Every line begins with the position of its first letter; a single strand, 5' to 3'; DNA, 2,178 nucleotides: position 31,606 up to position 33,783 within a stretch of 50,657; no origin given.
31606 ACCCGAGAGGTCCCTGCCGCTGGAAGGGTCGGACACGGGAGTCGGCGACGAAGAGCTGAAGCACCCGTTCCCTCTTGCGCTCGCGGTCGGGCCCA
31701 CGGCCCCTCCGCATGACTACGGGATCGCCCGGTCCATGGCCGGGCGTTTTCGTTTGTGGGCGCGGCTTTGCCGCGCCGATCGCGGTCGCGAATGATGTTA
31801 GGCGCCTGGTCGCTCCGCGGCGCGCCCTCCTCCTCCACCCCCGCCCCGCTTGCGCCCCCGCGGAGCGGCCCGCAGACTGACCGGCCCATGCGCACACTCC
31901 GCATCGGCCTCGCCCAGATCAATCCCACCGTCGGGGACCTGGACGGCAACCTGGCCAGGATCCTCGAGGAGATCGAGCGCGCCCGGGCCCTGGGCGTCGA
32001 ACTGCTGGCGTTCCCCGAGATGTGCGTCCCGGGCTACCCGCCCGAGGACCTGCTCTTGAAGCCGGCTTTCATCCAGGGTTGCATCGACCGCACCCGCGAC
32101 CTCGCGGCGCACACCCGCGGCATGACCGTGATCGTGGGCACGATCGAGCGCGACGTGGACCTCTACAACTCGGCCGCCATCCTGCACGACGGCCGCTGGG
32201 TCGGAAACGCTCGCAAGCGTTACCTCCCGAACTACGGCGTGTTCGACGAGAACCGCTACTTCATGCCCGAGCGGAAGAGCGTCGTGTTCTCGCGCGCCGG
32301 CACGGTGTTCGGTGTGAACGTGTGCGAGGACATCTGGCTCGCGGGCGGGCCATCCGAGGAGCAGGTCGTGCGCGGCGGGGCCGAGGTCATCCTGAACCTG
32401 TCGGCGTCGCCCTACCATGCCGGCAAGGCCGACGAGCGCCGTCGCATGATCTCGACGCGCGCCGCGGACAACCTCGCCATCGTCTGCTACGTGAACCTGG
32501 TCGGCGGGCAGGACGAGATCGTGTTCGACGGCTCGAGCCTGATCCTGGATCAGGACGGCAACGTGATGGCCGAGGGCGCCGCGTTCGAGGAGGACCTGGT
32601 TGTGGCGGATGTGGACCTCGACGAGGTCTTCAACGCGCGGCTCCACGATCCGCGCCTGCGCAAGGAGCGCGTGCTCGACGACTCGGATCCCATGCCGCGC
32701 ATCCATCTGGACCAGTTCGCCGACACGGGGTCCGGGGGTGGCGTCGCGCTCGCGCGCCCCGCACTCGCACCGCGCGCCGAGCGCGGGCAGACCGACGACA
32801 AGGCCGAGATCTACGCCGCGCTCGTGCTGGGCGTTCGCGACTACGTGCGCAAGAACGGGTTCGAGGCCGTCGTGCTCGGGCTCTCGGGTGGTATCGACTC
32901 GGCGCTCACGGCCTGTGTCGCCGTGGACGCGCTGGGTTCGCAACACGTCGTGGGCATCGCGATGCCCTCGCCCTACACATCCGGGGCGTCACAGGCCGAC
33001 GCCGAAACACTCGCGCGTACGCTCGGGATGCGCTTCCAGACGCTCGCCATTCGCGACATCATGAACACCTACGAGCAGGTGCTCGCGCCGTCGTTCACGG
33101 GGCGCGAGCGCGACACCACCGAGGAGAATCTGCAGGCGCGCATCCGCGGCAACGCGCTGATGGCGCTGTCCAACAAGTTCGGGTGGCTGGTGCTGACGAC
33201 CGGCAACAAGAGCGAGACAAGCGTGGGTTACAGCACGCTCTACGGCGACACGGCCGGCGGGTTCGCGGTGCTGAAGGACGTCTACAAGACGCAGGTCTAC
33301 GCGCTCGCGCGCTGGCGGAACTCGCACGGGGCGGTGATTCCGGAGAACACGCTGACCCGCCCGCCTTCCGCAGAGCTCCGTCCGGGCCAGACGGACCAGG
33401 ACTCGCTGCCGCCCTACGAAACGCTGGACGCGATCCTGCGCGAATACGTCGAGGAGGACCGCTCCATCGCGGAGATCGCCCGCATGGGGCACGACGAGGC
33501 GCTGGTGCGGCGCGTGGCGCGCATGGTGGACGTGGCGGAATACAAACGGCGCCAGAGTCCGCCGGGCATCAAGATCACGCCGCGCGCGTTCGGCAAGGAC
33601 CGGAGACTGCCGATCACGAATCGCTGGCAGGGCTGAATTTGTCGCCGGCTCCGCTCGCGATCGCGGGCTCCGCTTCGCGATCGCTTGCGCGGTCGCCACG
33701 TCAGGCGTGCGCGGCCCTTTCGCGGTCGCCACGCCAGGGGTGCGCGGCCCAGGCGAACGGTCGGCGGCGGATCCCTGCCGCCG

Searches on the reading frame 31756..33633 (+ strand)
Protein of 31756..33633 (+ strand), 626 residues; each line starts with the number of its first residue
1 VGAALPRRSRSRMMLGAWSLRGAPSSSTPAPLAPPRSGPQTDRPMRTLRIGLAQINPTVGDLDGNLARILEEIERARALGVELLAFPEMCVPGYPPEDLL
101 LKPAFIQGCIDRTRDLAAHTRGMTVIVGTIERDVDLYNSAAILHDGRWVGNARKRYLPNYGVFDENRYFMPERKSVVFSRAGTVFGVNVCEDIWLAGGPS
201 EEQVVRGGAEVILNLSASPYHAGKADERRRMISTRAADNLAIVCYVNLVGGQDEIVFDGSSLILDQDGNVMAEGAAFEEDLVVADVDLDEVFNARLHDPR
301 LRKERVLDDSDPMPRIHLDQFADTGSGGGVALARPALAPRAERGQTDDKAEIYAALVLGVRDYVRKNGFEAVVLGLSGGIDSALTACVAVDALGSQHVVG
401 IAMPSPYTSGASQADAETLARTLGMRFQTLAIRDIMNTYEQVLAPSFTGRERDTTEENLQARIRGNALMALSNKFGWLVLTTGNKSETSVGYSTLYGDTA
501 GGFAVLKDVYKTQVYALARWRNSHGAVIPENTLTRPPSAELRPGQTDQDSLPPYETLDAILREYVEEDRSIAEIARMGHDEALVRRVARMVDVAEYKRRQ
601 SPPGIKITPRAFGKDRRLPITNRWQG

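Call 71: search_protein_families(library=pfam, proteins=[window:31756-33633:+], max_evalue=0.0001)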
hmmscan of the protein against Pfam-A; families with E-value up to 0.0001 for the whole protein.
window:31756-33633:+ (626 aa): 2 families
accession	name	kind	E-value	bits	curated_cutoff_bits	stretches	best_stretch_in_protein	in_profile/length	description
PF02540.23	NAD_synthase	-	1.5e-76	257.2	21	1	353-600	2-241/242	NAD synthase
PF00795.27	CN_hydrolase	-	1.2e-33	117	23.2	1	49-291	1-251/256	Carbon-nitrogen hydrolase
